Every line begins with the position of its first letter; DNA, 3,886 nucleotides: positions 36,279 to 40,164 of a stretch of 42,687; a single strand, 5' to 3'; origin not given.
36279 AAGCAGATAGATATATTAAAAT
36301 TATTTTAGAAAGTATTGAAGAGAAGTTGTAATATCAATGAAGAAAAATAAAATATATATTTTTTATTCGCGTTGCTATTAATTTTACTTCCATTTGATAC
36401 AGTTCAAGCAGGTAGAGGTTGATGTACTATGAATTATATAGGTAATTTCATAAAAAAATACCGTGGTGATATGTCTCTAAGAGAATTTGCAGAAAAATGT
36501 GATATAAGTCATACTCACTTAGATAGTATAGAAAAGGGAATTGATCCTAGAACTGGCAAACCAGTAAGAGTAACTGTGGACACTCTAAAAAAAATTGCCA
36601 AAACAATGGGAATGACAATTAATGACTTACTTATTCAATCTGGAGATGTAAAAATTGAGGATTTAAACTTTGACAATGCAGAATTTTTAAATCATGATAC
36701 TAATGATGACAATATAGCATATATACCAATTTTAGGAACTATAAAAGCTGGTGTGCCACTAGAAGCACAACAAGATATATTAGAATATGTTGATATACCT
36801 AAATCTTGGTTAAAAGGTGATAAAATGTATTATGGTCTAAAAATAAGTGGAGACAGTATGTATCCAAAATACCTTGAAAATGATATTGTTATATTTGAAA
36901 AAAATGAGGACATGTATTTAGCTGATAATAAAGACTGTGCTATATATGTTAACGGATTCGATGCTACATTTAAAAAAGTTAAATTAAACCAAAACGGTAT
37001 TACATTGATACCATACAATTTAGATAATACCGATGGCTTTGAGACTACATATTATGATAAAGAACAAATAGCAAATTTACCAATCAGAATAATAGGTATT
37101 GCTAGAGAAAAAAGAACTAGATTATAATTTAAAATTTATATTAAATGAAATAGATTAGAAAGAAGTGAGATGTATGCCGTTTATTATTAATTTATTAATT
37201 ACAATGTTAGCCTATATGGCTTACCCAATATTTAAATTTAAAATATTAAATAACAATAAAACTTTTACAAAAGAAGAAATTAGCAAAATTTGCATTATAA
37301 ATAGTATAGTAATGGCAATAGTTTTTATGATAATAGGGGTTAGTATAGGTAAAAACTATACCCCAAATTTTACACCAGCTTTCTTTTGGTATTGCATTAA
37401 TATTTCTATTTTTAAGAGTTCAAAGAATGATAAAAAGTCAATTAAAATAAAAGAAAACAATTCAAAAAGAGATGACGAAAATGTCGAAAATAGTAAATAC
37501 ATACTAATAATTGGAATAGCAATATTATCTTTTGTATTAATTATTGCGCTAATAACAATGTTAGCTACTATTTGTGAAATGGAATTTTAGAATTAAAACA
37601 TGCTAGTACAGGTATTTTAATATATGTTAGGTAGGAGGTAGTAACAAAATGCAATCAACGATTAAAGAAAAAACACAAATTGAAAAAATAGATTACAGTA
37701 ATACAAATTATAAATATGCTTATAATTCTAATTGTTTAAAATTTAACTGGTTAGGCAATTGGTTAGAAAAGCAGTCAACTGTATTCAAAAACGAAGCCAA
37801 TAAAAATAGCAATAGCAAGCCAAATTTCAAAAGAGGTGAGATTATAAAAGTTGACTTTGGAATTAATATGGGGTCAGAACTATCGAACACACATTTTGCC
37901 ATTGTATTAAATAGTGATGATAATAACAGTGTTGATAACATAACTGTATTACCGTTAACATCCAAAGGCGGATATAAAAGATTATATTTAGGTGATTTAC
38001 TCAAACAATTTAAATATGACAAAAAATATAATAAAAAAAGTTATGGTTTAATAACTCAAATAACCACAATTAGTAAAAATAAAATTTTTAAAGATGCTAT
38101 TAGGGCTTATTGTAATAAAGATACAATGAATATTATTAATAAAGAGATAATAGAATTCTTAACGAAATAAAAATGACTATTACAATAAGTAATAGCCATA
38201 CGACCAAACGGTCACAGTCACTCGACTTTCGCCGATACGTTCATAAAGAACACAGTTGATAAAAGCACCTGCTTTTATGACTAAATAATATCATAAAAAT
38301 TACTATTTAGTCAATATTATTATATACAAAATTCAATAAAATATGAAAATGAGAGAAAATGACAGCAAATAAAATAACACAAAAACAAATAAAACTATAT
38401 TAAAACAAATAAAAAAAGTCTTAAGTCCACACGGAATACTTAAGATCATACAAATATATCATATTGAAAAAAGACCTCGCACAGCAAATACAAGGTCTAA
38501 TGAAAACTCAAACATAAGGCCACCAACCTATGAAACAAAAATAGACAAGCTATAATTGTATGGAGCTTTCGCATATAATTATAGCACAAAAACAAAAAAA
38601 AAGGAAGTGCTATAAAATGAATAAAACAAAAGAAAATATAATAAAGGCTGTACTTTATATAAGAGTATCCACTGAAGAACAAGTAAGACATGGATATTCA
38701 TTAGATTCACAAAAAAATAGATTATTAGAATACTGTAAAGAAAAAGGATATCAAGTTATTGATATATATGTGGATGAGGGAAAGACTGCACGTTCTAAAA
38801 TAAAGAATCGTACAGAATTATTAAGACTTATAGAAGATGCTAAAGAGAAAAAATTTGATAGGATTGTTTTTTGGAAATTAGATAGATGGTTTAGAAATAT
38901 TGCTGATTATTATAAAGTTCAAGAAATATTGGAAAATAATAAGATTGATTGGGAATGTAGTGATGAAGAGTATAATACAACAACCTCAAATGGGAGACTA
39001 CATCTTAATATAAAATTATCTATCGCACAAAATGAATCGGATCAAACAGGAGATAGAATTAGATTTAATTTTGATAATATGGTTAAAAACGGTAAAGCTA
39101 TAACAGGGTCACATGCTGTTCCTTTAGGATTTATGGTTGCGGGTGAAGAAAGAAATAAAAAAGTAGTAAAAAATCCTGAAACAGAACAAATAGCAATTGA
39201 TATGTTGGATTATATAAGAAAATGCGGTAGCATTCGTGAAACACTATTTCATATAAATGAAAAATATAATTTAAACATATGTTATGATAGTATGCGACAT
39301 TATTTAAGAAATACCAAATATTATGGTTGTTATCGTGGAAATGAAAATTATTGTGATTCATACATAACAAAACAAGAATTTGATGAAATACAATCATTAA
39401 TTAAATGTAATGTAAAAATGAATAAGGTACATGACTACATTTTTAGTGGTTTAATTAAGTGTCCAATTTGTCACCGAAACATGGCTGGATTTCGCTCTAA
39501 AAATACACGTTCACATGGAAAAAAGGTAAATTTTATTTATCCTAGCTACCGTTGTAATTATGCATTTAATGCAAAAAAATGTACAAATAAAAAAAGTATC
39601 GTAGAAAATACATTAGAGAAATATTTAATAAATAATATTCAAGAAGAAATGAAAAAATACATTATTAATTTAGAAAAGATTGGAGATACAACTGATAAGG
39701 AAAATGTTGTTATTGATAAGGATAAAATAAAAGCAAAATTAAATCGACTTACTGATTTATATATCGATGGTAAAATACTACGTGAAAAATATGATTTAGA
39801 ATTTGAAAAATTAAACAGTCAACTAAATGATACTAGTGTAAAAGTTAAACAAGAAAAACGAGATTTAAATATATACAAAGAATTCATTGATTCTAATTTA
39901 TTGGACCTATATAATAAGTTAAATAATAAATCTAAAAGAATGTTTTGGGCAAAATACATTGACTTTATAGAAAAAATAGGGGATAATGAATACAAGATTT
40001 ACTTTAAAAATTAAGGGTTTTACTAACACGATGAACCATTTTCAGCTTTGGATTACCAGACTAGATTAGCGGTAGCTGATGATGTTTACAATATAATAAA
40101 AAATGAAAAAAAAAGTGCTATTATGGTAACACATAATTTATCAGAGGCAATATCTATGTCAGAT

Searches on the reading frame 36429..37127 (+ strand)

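Call 31: search_protein_families(library=pfam, proteins=[window:36429-37127:+], max_evalue=0.001)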
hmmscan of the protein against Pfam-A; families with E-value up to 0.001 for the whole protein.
window:36429-37127:+ (232 aa): 3 families
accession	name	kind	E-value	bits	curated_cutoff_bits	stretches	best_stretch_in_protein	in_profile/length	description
PF00717.28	Peptidase_S24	-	2.5e-19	69.5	23.3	1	100-199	1-97/116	Peptidase S24-like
PF01381.28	HTH_3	-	1.7e-06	28.4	23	1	8-66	1-54/55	Helix-turn-helix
PF13443.12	HTH_26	-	7.2e-06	26.6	22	1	14-69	10-59/63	Cro/C1-type HTH DNA-binding domain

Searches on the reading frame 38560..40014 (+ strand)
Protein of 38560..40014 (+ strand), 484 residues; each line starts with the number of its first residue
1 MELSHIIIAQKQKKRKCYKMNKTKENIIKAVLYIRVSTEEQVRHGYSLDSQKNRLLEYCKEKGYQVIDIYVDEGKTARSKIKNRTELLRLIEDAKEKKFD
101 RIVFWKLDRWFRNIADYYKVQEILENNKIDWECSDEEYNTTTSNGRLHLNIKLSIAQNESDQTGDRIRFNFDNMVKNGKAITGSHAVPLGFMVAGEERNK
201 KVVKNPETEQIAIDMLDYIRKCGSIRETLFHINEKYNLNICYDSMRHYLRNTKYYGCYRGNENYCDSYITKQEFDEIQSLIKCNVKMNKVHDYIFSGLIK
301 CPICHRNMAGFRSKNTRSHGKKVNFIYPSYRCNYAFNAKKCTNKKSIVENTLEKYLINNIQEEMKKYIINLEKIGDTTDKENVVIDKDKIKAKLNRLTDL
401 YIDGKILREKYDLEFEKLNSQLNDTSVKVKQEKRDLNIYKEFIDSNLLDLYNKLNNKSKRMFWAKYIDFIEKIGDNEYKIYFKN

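Call 31: search_protein_families(library=pfam, proteins=[window:38560-40014:+], max_evalue=0.001)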
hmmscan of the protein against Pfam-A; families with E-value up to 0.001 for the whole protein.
window:38560-40014:+ (484 aa): 2 families
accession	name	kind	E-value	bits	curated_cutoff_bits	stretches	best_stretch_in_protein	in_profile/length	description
PF00239.26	Resolvase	-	4.7e-31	108.3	23.3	1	30-179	1-144/145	Resolvase, N terminal domain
PF13408.12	Zn_ribbon_recom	-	1.1e-10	42.1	25.3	1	294-360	1-57/58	Recombinase zinc beta ribbon domain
